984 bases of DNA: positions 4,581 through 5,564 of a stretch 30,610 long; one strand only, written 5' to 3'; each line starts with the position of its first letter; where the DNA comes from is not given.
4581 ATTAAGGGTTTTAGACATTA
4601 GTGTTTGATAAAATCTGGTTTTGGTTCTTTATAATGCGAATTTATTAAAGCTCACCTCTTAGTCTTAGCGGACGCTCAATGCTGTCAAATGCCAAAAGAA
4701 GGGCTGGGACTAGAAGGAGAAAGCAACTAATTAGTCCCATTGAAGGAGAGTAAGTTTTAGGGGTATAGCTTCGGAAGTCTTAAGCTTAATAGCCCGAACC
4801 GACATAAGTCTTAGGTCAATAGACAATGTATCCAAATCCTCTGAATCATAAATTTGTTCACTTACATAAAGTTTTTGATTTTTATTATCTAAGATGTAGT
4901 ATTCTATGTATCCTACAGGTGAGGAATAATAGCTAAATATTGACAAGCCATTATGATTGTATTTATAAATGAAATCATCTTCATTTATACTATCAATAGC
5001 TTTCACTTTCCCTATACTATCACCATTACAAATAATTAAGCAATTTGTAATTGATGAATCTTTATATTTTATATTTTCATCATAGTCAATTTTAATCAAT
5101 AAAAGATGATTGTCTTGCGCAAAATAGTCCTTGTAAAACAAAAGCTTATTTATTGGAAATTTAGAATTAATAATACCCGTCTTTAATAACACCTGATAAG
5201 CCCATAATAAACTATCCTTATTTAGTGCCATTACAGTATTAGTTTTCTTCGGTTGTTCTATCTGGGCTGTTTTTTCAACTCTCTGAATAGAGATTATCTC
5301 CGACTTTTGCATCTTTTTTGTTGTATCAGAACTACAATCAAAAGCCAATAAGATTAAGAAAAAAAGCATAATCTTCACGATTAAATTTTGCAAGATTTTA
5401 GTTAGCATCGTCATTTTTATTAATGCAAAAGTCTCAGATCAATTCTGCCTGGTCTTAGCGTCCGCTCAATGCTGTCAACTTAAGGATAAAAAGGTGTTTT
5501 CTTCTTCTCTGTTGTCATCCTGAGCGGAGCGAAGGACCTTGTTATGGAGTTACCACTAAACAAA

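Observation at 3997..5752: AT-rich islet of two ORFan lipoprotein genes bracketed by ~112-bp direct repeats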

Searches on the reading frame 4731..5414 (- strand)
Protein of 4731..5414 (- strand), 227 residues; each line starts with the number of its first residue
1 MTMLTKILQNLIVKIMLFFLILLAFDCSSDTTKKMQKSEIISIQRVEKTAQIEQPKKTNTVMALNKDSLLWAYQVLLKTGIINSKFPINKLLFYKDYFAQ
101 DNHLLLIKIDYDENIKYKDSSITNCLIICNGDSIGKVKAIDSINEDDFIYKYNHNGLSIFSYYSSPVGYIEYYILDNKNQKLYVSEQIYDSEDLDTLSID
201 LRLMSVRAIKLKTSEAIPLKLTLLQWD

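Call 12: search_protein_families(library=pfam, proteins=[window:4731-5414:-], max_evalue=0.01)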
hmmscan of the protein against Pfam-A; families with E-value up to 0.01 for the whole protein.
window:4731-5414:- (227 aa): 0 families

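Call 13: search_protein_families(library=ncbifam, proteins=[window:4731-5414:-], max_evalue=1)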
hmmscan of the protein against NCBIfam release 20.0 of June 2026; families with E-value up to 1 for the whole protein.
window:4731-5414:- (227 aa): 1 family
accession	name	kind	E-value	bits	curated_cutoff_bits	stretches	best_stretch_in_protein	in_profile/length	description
NF050124.2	chryseobasin_RiPP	equivalog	0.0038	17.8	50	1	20-70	9-59/71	MNIO class RiPP chryseobasin precursor ChrA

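Call 15: find_encoding_contigs(protein=window:4731-5414:-, flank=10000, max_places=10)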
Protein window:4731-5414:- (227 aa): no gene with exactly this product is on record in the collection.

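Call 32: search_protein_representatives(protein=window:4731-5369:-)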
Query: 212 residues. Proteins with E-value up to 0.001 (for the whole library): 31; up to 1e-10: 5; up to 1e-30: 1. The best 31 are listed.
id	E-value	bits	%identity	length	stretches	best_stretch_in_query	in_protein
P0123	2.1e-132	455.1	100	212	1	1-212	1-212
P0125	1.0e-13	67.7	30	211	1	25-192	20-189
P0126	5.2e-12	62.1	29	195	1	47-186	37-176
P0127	2.2e-11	60.1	28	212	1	2-200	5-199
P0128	1.0e-10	57.9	30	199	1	45-211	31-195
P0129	1.1e-10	57.8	30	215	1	57-212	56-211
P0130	1.7e-09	53.9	29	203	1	33-193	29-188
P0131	2.2e-09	53.6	29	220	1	2-189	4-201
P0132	8.6e-09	51.6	34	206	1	62-186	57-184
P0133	6.4e-08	48.8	28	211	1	3-185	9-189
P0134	1.7e-07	47.4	32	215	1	28-181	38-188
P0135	4.0e-07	46.2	30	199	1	63-205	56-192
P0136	7.2e-07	45.3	29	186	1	59-186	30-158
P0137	7.2e-06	42.1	27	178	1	70-205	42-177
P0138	7.8e-06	42.0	30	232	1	13-190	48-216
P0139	8.1e-06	41.9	27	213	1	39-212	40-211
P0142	2.7e-05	40.2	24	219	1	3-199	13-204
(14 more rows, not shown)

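Call 35: find_homologous_proteins(query=A2, max_evalue=0.001)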
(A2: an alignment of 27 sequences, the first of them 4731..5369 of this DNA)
Query A2 (27 sequences) (212 aa, profile of the alignment): 4 proteins with E <= 0.001 among 2700 candidates.
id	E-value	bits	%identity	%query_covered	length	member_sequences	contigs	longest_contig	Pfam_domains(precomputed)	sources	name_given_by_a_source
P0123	8.0e-52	194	100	100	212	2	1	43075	-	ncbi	ncbi:MAG: hypothetical protein V4714_11745 [Bacteroidota bacterium]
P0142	1.8e-44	170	24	99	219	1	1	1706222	-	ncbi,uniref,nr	ncbi:hypothetical protein [Flagellimonas algicola]|uniref:Lipoprotein n=1 Tax=Flagellimonas algicola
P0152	6.6e-37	145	26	65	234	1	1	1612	-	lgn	-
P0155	1.4e-30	124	26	61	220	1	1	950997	-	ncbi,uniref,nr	ncbi:hypothetical protein [Aquimarina sp. 2201CG5-10]|uniref:hypothetical protein n=1 Tax=Aquimarina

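Call 37: find_encoding_contigs(protein=P0142, flank=6000, max_places=3)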
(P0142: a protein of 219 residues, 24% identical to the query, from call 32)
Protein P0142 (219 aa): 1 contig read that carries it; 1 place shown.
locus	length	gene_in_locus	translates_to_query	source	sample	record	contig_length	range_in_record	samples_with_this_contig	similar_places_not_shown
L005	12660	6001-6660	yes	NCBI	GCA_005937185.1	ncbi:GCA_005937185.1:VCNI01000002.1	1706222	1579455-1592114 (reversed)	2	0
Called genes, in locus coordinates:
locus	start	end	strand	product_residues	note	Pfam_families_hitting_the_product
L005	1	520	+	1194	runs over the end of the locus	PF05593:RHS_repeat (weak)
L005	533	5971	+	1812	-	PF19081:Ig_7, PF20041:DUF6443, PF01551:Peptidase_M23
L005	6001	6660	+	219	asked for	-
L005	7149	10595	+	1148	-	PF00801:PKD, PF18911:PKD_4, PF26689:FIDD, PF13585:CHU_C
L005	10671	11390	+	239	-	-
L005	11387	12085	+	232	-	PF19077:Big_13 (faint)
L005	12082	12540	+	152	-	-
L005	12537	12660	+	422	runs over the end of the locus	-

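Call 38: find_encoding_contigs(protein=P0155, flank=6000, max_places=3)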
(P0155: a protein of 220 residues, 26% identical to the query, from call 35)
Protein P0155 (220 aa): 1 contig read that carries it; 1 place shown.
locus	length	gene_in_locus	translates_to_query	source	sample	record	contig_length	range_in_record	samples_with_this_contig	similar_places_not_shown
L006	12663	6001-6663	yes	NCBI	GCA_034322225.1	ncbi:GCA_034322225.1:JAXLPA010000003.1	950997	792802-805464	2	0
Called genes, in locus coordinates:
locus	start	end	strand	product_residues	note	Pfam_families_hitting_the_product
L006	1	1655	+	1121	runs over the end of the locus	-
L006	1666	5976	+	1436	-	PF20041:DUF6443, PF01551:Peptidase_M23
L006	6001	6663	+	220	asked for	-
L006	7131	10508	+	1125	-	-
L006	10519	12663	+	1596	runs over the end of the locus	PF20041:DUF6443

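Call 39: find_encoding_contigs(protein=P0125, flank=6000, max_places=3)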
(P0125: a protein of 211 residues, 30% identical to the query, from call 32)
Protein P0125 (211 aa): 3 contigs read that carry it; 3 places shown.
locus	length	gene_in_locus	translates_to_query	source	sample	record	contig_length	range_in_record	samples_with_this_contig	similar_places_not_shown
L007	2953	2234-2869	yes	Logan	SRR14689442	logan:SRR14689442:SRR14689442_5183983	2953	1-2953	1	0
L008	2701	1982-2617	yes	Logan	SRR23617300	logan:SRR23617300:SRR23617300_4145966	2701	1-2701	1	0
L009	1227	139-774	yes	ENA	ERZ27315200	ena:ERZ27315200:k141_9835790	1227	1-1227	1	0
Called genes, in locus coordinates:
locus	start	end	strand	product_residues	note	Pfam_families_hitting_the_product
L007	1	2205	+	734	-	?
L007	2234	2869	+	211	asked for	-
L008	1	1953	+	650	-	?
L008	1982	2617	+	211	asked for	-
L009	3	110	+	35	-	?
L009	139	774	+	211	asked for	-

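Call 40: predict_structure(alignment_id=A2)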
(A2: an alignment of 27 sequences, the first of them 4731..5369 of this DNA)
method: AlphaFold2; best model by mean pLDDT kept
length: 212 residues; sequences in the alignment: 27
mean_pLDDT: 86.7   pTM: 0.75
mean pLDDT of the five models: 86.7, 86.3, 86.0, 86.0, 85.8
residues with pLDDT >= 90: 157; 70-90: 6; 50-70: 39; < 50: 10
segments of 3 or more residues with pLDDT < 50: 42-47
pLDDT, mean of each block of 10 residues (from residue 1): 58 54 58 54 53 92 98 96 93 98 95 96 97 96 97 97 98 97 98 98 98 95
secondary structure, 60 per line:
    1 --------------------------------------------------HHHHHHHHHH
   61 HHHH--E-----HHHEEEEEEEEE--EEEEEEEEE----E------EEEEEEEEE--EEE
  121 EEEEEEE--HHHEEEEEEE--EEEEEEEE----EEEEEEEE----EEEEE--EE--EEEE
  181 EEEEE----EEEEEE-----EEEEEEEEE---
elements in order: H51-64 E76-84 E87-95 E107-115 E118-127 E133-139 E142-149 E154-161 E166-170 E177-185 E190-195 E201-209

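Call 42: search_protein_families(library=pfam, proteins=[L007:1-2205:+, L008:1-1953:+, L005:533-5971:+, L006:1666-5976:+], max_evalue=0.01)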
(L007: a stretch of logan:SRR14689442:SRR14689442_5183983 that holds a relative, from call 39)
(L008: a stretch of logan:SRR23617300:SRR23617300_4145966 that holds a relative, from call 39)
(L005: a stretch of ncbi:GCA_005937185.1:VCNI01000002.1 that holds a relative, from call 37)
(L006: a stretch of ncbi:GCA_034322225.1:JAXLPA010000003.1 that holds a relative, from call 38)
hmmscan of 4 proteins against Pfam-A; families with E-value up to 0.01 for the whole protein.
L007:1-2205:+ (734 aa): 1 family
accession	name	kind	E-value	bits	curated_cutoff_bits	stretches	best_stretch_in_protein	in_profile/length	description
PF01551.29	Peptidase_M23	-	1.9e-17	63.7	28.7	1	546-655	2-88/96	Peptidase family M23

L008:1-1953:+ (650 aa): 1 family
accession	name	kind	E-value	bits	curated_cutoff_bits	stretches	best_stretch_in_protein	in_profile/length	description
PF01551.29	Peptidase_M23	-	2.2e-17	63.4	28.7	1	462-571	2-88/96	Peptidase family M23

L005:533-5971:+ (1812 aa): 3 families
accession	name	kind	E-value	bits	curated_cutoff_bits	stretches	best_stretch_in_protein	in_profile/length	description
PF20041.5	DUF6443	-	2.2e-38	132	27.8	1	584-732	2-136/137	Domain of unknown function (DUF6443)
PF19081.6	Ig_7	-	3.5e-36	123.8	27.3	2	311-388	8-84/84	Ig-like domain CHU_C associated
PF01551.29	Peptidase_M23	-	1.2e-18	67.5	28.7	1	1616-1721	3-88/96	Peptidase family M23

L006:1666-5976:+ (1436 aa): 3 families
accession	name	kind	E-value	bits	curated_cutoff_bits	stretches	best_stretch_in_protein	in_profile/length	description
PF20041.5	DUF6443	-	6.3e-41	140.2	27.8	1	278-421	2-136/137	Domain of unknown function (DUF6443)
PF01551.29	Peptidase_M23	-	1.1e-17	64.4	28.7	1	1240-1346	3-89/96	Peptidase family M23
PF05593.20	RHS_repeat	-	0.00038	21.2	22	0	960-978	12-30/38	RHS Repeat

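Call 44: fold_search(model_id=the predicted structure, library=pdb)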
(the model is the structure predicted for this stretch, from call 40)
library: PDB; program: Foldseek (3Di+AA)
matches with E <= 10: 740; with E <= 0.001: 0
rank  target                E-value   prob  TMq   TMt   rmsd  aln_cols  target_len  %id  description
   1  8cht_B                4.8e-02  0.63  0.21  0.30  14.8       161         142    6  Crystal structure of human PURA (fragment Glu57-Glu212, PUR repeat I and II) (released 2024-02-21)
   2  2gop_A                7.7e-02  0.84  0.30  0.21  11.1       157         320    8  The beta-propeller domain of the Trilobed protease from Pyrococcus furiosus reveals an open velcro topology (released 2007-01-23)
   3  9l35_A                1.0e-01  0.93  0.35  0.27   9.4       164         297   10  Crystal structure of C45G9.5 protein from Caenorhabditis elegans (released 2025-12-17)
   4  6y2r_B                1.1e-01  0.35  0.17  0.12  18.2       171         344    7  Escherichia coli R255A RnlA endoribonuclease (single alanine mutant of RnlA) (released 2021-05-12)
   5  9dxi_B                1.2e-01  0.14  0.13  0.17  14.4       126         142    5  Crystal structure of dimer Caenorhabditis elegans lipid binding protein 3 (LBP-3) (released 2025-01-22)
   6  8xc4_A                1.4e-01  0.66  0.27  0.15   6.3       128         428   13  Nipah virus attachment glycoprotein head domain in complex with a broadly neutralizing antibody 1E5 (released 2024-01-24)
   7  3qef_A                1.4e-01  0.47  0.25  0.19  11.2       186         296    9  The structure and function of an arabinan-specific alpha-1,2-arabinofuranosidase identified from screening the activit (released 2011-02-16)
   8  3qee_A                1.4e-01  0.41  0.24  0.18  12.1       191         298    9  The structure and function of an arabinan-specific alpha-1,2-arabinofuranosidase identified from screening the activit (released 2011-02-16)
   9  3qee_B                1.4e-01  0.47  0.25  0.19  11.1       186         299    9  The structure and function of an arabinan-specific alpha-1,2-arabinofuranosidase identified from screening the activit (released 2011-02-16)
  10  9yv4_B                1.4e-01  0.28  0.22  0.17  10.6       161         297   10  Crystal structure of the human DCAF1 WDR domain in complex with OICR-41109 (released 2025-11-26)
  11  5hi8_A                1.5e-01  0.25  0.19  0.27  15.6       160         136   10  Structure of T-type Phycobiliprotein Lyase CpeT from Prochlorococcus phage P-HM1 (released 2017-01-18)
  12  2w38                  1.6e-01  0.57  0.27  0.15  11.1       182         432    8  Crystal structure of the pseudaminidase from Pseudomonas aeruginosa (released 2008-12-23)
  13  1mdc                  1.6e-01  0.21  0.16  0.22  12.0       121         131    7  CRYSTALLIZATION, STRUCTURE DETERMINATION AND LEAST-SQUARES REFINEMENT TO 1.75 ANGSTROMS RESOLUTION OF THE FATTY-ACID-BIN (released 1994-01-31)
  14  6y2q_A                1.6e-01  0.21  0.19  0.13  16.0       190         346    6  Escherichia coli RnlA endoribonuclease (released 2021-05-12)
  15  5ur9_E                1.6e-01  0.20  0.15  0.21  13.3       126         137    6  Enantiomer-Specific Binding of the Potent Antinociceptive Agent SBFI-26 to Anandamide transporters FABP5 (released 2017-08-23)
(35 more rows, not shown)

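Call 49: find_related_loci(query=A3, collection=metagenome_contigs, flank=8000)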
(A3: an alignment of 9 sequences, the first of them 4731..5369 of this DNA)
Query A3 (212 aa) in metagenome_contigs; peptide patterns used: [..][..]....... (x = any residue, [..] = any of these).
10 stretches matched a pattern; 3 encode a relative of the query (tblastn E <= 1e-3); 3 distinct loci.
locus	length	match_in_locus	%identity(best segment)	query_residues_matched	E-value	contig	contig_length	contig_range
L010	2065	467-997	27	3-185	6e-15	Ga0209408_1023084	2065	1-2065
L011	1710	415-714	35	88-185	6e-15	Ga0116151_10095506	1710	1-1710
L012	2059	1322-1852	27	3-185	8e-15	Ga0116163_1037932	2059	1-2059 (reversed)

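Call 56: find_encoding_contigs(protein=P0139, flank=8000, max_places=4)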
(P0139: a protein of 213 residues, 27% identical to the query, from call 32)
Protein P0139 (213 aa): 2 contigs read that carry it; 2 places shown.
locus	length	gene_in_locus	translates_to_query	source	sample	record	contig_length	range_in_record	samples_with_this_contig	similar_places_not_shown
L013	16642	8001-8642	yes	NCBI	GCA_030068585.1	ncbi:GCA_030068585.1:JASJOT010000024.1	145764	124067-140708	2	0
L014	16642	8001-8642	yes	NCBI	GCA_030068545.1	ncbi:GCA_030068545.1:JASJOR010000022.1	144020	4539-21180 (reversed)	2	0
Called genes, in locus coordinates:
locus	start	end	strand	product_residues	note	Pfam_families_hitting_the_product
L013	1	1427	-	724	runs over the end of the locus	PF02897:Peptidase_S9_N, PF00326:Peptidase_S9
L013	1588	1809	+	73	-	-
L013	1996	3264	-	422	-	PF01738:DLH (weak), PF02129:Peptidase_S15 (faint), PF06500:FrsA-like (weak), PF12740:PETase (weak), PF00326:Peptidase_S9 (faint)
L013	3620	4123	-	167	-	PF13563:2_5_RNA_ligase2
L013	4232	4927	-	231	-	-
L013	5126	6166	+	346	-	-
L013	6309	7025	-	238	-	PF09992:NAGPA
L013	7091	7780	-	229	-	PF00583:Acetyltransf_1, PF13527:Acetyltransf_9 (weak), PF08445:FR47, PF13508:Acetyltransf_7 (weak)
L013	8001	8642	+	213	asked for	-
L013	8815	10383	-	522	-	-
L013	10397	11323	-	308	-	-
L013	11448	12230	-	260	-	PF19672:DUF6175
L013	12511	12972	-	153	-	-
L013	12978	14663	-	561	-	PF03783:CsgG (weak), PF13036:LpoB (weak)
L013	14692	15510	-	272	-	-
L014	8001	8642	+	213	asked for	-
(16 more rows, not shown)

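Call 70: search_dna_similar(query=window:4731-5369:-, collection=plasmids, mode=protein, max_evalue=0.01, max_rows=25)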
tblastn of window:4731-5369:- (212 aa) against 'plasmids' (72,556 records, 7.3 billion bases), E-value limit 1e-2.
No match.

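Call 92: search_protein_families(library=pfam, alignment_id=A2, max_evalue=1)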
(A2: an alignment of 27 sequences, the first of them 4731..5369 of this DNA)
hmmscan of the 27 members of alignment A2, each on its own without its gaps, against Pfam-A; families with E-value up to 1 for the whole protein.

A. member 1, window:4731-5369:- (212 aa): 0 families

B. families by the number of members that match (of 27 scanned): 14 families
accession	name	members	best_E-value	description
PF19623.4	DUF6128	1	0.019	Family of unknown function (DUF6128)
PF19577.5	DcaP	1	0.031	DcaP outer membrane protein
PF07168.17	Ureide_permease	1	0.049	Ureide permease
PF25184.1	YxzE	1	0.054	YxzE-like putative bacteriocin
PF04014.23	MazE_antitoxin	1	0.078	Antidote-toxin recognition MazE, bacterial antitoxin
PF12698.13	ABC2_membrane_3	1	0.08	ABC-2 family transporter protein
PF06589.16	CRA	1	0.18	Circumsporozoite-related antigen (CRA)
PF21194.3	TadZ-like_ARD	1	0.18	TadZ-like, receiver domain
PF17643.6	TssR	1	0.18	TssR protein N-terminal barrel domain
PF09716.15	ETRAMP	1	0.22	Malarial early transcribed membrane protein (ETRAMP)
PF18213.6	SUB1_ProdP9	1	0.26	SUB1 protease Prodomain ProdP9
PF14950.11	DUF4502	1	0.26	Domain of unknown function (DUF4502)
PF01954.22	AF2212-like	1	0.62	AF2212-like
PF20874.2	Relaxase_M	1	0.66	Relaxase central domain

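Call 101: search_protein_families(library=padloc, proteins=[window:4731-5369:-], max_evalue=0.01)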
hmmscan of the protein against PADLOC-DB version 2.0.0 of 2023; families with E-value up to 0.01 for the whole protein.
window:4731-5369:- (212 aa): 0 families
